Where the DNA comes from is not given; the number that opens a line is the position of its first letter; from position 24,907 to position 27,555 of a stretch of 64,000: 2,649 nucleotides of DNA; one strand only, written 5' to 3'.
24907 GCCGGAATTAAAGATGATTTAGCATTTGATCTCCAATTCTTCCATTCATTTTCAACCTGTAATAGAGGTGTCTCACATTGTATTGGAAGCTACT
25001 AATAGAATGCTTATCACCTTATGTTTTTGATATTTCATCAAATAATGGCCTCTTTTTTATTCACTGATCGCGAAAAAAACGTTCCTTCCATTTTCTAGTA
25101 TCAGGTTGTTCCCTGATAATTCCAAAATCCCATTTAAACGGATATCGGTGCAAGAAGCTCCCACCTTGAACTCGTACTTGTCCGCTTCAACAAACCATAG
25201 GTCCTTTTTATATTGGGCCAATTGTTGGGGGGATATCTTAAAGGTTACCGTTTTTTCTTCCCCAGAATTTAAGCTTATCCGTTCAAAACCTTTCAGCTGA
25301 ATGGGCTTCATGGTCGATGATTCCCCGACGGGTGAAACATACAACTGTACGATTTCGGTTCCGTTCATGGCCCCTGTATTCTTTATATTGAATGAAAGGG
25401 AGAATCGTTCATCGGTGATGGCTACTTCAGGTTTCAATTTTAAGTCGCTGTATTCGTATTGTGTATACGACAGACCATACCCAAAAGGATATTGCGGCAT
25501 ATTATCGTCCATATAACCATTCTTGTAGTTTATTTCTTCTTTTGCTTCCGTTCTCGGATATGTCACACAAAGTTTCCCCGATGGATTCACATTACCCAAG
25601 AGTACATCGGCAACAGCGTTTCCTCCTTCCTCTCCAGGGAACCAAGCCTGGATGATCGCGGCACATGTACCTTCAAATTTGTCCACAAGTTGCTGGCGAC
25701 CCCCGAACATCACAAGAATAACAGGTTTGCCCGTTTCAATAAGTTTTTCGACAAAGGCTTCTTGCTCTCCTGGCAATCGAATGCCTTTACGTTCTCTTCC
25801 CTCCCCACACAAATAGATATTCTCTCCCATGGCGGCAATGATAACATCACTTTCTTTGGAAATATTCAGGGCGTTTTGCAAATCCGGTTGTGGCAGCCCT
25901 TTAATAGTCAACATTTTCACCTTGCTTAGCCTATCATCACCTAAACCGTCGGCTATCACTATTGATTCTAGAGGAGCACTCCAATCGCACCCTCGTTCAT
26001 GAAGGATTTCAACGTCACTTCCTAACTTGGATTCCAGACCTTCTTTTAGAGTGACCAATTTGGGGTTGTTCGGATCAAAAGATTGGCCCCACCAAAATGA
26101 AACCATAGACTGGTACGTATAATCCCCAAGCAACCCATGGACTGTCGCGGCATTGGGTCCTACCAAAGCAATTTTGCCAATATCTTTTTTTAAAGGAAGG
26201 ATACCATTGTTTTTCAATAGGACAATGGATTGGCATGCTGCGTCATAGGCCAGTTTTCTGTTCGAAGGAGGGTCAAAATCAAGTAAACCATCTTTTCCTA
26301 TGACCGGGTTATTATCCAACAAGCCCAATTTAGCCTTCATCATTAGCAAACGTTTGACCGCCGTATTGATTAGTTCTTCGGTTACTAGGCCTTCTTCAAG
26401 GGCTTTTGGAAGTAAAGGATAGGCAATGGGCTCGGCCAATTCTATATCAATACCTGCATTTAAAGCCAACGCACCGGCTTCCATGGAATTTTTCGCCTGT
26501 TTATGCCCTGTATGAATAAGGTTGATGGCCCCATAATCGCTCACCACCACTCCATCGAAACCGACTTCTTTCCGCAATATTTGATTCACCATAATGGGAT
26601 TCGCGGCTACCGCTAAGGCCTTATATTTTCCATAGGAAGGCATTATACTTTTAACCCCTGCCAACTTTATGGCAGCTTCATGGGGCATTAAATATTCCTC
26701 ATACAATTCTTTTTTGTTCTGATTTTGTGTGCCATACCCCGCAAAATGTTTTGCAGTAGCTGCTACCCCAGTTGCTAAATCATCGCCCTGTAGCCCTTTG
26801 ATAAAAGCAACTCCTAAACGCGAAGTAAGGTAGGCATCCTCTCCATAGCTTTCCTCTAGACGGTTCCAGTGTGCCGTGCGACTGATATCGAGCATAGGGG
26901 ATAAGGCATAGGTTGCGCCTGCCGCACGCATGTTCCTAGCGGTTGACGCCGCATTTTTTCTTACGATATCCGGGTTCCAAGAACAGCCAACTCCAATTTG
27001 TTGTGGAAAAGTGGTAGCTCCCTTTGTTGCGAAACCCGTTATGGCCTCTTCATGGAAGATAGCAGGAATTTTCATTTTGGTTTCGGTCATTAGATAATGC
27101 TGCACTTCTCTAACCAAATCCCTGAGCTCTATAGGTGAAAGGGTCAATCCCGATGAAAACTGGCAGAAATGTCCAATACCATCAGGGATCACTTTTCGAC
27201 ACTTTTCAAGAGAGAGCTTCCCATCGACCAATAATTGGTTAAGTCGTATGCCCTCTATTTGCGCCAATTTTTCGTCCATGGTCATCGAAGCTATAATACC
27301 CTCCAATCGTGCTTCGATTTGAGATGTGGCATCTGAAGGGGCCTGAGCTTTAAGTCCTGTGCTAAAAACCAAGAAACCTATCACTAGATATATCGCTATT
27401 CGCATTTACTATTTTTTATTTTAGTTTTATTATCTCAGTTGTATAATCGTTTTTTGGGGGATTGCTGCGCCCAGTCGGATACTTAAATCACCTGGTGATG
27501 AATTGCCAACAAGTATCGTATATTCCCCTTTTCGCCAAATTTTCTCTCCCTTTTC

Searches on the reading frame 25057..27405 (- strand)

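Call 46: search_protein_families(library=pfam, proteins=[window:25057-27405:-], max_evalue=0.001)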
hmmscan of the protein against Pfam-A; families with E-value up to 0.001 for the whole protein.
window:25057-27405:- (782 aa): 3 families
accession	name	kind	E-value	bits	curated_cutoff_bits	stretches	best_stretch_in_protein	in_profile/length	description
PF00933.27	Glyco_hydro_3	-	7.4e-59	200.2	27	1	42-354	1-314/316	Glycosyl hydrolase family 3 N terminal domain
PF01915.27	Glyco_hydro_3_C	-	3.8e-50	171.1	31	1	394-647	1-200/200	Glycosyl hydrolase family 3 C-terminal domain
PF14310.12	Fn3-like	-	1.4e-17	64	25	1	684-751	1-70/71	Fibronectin type III-like domain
